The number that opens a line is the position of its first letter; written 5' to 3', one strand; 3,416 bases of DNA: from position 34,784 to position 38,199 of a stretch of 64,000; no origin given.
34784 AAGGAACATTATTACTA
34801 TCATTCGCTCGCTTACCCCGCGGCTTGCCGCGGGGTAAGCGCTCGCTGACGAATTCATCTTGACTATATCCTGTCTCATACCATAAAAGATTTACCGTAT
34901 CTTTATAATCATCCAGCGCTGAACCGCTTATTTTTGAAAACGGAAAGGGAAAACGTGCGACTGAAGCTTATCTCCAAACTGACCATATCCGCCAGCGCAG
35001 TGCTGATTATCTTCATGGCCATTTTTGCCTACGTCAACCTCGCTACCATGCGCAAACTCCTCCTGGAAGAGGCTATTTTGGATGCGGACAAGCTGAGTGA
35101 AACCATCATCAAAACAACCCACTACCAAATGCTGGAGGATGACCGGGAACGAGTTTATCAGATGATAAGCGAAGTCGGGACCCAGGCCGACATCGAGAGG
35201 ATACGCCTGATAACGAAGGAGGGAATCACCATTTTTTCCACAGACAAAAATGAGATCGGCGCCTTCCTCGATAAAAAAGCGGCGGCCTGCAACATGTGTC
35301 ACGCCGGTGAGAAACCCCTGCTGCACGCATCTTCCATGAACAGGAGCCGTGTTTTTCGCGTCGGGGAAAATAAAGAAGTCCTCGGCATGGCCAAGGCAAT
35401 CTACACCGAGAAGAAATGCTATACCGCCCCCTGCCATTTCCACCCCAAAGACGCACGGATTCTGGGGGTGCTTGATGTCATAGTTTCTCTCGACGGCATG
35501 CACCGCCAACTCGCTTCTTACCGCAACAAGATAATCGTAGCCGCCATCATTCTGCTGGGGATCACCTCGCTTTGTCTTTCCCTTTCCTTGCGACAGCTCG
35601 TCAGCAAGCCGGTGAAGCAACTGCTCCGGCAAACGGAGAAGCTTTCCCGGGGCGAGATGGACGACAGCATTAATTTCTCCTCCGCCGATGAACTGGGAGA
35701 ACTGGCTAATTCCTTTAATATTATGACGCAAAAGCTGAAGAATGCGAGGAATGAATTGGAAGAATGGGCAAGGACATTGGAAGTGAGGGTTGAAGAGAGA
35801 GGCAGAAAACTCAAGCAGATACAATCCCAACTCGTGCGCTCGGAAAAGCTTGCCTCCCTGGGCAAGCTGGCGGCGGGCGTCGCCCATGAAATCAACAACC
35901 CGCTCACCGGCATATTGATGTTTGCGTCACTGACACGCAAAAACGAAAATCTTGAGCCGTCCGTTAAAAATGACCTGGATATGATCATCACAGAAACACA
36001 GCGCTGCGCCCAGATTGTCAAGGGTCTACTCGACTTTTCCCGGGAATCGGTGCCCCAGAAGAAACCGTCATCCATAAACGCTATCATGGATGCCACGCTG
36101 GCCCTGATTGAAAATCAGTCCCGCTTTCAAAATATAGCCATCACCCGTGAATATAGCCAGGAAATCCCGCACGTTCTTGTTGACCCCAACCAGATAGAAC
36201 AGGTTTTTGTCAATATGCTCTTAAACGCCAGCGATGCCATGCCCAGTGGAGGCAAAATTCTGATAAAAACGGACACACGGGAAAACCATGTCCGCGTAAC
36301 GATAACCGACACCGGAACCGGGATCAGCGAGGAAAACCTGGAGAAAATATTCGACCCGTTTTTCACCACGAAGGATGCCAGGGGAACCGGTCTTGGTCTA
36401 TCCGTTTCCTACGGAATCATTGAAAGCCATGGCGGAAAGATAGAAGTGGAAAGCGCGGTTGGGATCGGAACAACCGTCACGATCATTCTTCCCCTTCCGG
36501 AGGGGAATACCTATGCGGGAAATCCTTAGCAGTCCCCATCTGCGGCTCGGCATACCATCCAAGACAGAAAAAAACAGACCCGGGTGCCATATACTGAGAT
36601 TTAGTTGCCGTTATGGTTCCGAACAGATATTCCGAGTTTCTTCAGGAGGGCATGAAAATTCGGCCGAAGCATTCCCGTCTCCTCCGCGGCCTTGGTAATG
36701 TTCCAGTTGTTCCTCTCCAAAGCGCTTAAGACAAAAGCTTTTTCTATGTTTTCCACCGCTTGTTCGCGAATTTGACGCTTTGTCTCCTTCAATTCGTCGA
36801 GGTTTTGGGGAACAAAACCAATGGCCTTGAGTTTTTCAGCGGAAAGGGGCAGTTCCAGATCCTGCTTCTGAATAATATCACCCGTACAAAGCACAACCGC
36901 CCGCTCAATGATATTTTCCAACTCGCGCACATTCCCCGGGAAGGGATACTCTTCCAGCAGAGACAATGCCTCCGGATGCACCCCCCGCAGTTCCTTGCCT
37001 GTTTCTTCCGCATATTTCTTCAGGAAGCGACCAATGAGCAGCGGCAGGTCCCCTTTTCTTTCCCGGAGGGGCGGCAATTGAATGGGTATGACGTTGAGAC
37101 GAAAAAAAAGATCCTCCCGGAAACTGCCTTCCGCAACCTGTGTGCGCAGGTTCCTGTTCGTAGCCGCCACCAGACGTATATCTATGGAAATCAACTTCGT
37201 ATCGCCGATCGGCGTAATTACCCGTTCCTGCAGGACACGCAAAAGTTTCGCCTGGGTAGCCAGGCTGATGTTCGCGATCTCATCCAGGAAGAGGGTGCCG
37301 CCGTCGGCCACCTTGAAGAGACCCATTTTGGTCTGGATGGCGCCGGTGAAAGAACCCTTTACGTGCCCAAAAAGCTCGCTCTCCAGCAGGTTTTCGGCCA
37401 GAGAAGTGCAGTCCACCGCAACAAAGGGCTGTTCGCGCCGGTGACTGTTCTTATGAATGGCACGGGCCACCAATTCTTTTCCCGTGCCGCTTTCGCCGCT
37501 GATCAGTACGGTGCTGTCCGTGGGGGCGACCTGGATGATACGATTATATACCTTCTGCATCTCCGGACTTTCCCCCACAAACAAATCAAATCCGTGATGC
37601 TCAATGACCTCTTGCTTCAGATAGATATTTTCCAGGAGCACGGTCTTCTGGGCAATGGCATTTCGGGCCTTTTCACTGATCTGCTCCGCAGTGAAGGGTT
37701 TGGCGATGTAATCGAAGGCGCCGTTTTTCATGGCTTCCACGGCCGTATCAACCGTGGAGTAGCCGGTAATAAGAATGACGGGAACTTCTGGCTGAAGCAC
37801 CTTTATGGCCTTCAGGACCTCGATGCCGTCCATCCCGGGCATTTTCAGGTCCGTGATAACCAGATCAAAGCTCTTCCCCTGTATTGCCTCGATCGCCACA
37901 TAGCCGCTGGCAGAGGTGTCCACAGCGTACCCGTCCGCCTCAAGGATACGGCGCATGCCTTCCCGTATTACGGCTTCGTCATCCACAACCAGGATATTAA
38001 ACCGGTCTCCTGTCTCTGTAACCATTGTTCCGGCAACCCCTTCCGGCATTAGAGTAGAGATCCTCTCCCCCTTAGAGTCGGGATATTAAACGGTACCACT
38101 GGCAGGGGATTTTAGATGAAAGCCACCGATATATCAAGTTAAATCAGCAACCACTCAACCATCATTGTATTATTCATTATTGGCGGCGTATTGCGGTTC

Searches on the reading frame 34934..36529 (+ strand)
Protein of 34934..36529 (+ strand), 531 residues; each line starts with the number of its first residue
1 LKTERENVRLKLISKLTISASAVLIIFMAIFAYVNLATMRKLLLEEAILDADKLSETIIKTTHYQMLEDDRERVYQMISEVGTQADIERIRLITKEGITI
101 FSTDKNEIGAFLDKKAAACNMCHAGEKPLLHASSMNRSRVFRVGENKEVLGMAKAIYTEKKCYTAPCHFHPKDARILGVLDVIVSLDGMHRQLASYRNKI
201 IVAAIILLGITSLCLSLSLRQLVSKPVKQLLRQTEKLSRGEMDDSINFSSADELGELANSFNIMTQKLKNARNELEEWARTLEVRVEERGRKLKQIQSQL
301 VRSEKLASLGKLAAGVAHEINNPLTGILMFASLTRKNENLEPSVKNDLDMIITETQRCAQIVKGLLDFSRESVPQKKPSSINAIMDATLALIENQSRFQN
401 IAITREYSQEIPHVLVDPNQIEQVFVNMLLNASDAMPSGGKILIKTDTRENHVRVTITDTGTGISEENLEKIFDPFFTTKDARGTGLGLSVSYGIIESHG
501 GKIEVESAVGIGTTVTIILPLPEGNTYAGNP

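Call 7: search_protein_families(library=pfam, proteins=[window:34934-36529:+])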
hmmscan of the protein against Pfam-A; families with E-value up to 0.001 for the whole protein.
window:34934-36529:+ (531 aa): 5 families
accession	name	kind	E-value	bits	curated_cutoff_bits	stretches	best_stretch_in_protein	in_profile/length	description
PF02518.31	HATPase_c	-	1.7e-28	99.7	26.4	1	417-522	2-110/111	Histidine kinase-, DNA gyrase B-, and HSP90-like ATPase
PF00512.31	HisKA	-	4.9e-16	59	26.9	1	309-370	2-62/66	His Kinase A (phospho-acceptor) domain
PF00672.30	HAMP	-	2.3e-11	44.2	25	1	221-269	4-52/53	HAMP domain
PF10090.15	HPTransfase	-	0.00038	20.6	22.9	1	423-464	34-75/123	Histidine phosphotransferase C-terminal domain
PF13589.12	HATPase_c_3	-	0.00064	20.2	25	0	422-481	4-62/137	Histidine kinase-, DNA gyrase B-, and HSP90-like ATPase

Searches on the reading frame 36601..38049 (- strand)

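Call 7: search_protein_families(library=pfam, proteins=[window:36601-38049:-])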
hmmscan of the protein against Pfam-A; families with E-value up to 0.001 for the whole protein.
window:36601-38049:- (482 aa): 10 families
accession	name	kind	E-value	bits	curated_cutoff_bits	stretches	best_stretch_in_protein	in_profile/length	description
PF00158.32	Sigma54_activat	-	6.8e-71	237.8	20.2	1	158-324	2-168/168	Sigma-54 interaction domain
PF00072.30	Response_reg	-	3.8e-34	117.6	30.2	1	19-128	1-110/111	Response regulator receiver domain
PF25601.1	AAA_lid_14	-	2e-26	92.1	27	1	329-406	1-78/87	AAA+ ATPase lid domain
PF14532.12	Sigma54_activ_2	-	9.2e-24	84.7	25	1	158-328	1-138/138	Sigma-54 interaction domain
PF07728.20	AAA_5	-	8.2e-09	36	22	1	181-301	2-125/139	AAA domain (dynein-related subfamily)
PF07724.20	AAA_2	-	5.2e-07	30.3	27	1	180-300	5-126/166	AAA domain (Cdc48 subfamily)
PF00004.35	AAA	-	4.5e-06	27.6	21.2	1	181-299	1-110/131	ATPase family associated with various cellular activities (AAA)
PF02954.25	HTH_8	-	8e-06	25.9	22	1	432-465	2-35/42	Bacterial regulatory protein, Fis family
PF13191.12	AAA_16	-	0.00022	22.2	32.6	1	158-231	3-83/167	AAA ATPase domain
PF13245.12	AAA_19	-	0.00027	21.6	25.1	1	171-284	4-126/134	AAA domain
